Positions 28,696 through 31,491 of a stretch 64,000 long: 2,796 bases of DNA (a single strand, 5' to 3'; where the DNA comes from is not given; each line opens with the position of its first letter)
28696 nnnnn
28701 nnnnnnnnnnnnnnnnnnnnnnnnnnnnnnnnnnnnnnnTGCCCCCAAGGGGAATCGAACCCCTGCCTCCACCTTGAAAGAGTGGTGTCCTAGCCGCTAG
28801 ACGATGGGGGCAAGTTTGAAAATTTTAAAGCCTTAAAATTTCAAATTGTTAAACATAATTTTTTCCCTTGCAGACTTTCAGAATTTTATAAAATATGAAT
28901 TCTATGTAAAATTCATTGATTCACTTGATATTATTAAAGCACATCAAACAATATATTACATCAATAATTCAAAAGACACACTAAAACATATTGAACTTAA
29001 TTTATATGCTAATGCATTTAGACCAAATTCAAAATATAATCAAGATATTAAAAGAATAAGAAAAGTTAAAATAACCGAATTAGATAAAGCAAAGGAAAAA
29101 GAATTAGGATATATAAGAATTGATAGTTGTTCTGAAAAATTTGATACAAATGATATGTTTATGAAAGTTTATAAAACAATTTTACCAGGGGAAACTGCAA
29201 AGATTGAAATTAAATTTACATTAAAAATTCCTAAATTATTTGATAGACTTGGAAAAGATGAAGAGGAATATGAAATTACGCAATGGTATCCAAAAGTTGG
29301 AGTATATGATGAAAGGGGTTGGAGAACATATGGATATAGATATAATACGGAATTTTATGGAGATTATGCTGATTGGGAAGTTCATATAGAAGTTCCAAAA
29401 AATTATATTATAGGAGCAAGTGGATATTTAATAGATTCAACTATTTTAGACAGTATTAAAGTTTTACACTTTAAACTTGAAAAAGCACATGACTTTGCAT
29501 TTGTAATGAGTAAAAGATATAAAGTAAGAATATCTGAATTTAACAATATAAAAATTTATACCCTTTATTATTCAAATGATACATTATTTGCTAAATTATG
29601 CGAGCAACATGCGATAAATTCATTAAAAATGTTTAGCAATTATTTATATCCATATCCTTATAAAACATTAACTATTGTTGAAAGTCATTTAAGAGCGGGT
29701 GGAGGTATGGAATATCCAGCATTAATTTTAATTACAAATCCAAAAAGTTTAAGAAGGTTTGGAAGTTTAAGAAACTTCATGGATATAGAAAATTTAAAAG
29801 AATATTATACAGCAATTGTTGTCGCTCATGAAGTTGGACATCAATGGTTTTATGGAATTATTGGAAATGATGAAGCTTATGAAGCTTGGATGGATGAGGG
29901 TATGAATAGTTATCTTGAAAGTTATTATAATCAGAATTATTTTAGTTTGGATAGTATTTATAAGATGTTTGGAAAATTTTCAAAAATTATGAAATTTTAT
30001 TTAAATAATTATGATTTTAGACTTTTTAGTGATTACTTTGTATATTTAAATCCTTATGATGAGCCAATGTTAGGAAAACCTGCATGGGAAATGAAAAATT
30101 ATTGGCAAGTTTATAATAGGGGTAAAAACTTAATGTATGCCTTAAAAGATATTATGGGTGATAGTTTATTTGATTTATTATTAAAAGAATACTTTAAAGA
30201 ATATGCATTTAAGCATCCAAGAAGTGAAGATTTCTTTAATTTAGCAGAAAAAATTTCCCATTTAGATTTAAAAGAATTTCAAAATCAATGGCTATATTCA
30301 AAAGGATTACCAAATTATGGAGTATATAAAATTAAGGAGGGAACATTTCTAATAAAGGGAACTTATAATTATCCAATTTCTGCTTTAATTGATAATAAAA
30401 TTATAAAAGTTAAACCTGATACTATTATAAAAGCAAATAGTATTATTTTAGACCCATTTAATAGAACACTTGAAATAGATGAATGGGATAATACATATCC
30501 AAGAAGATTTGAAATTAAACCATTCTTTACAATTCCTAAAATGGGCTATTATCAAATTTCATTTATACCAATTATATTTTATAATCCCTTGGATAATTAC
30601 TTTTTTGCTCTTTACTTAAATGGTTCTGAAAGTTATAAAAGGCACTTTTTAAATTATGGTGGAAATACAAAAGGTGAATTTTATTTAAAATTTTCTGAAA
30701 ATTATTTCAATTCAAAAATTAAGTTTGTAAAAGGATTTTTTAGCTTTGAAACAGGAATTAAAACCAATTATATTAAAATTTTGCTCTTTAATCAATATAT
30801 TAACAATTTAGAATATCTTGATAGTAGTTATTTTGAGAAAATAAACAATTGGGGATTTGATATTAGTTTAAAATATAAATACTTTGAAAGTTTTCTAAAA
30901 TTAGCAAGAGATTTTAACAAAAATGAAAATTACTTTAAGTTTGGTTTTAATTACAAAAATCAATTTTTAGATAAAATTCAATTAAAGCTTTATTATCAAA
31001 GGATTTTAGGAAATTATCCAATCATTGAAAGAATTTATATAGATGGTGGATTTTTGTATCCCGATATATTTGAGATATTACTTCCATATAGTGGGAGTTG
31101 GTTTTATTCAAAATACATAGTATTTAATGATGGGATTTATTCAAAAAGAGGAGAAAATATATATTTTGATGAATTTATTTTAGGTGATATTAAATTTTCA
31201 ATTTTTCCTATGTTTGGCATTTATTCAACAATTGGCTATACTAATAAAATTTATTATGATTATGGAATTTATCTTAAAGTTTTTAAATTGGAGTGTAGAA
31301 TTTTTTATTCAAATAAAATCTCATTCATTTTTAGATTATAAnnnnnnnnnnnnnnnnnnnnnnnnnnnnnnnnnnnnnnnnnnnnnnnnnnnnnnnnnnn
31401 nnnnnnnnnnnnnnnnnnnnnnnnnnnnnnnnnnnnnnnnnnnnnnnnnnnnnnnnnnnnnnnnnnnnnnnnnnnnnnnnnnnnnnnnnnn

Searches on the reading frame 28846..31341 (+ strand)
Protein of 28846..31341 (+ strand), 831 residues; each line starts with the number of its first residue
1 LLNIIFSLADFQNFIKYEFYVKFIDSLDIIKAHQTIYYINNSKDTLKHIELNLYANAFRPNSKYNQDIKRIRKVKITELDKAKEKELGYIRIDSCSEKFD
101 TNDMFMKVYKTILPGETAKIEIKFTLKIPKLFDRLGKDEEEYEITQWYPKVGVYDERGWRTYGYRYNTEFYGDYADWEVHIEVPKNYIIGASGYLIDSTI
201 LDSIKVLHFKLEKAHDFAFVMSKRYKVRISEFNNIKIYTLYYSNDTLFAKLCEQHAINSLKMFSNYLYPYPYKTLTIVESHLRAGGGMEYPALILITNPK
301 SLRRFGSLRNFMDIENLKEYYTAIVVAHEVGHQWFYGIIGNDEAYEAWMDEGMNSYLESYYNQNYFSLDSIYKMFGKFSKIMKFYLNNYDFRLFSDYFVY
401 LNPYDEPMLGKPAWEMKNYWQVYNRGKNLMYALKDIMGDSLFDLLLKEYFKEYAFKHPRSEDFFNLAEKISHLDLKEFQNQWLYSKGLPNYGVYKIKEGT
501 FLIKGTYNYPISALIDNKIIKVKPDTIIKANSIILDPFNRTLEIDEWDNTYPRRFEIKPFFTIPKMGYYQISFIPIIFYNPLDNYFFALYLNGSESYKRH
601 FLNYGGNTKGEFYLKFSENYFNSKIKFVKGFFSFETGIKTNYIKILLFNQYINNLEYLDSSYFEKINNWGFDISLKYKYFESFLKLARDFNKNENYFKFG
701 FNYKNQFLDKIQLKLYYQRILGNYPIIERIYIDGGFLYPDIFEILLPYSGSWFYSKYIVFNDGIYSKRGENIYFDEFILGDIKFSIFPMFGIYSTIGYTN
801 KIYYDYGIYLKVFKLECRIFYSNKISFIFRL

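Call 52: search_protein_families(library=pfam, proteins=[window:28846-31341:+], max_evalue=0.00001)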
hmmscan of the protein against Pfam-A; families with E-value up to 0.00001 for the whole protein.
window:28846-31341:+ (831 aa): 1 family
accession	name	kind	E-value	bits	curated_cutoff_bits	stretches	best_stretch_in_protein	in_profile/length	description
PF01433.26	Peptidase_M1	-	1.1e-19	71.3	27.7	1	257-482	7-218/218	Peptidase family M1 domain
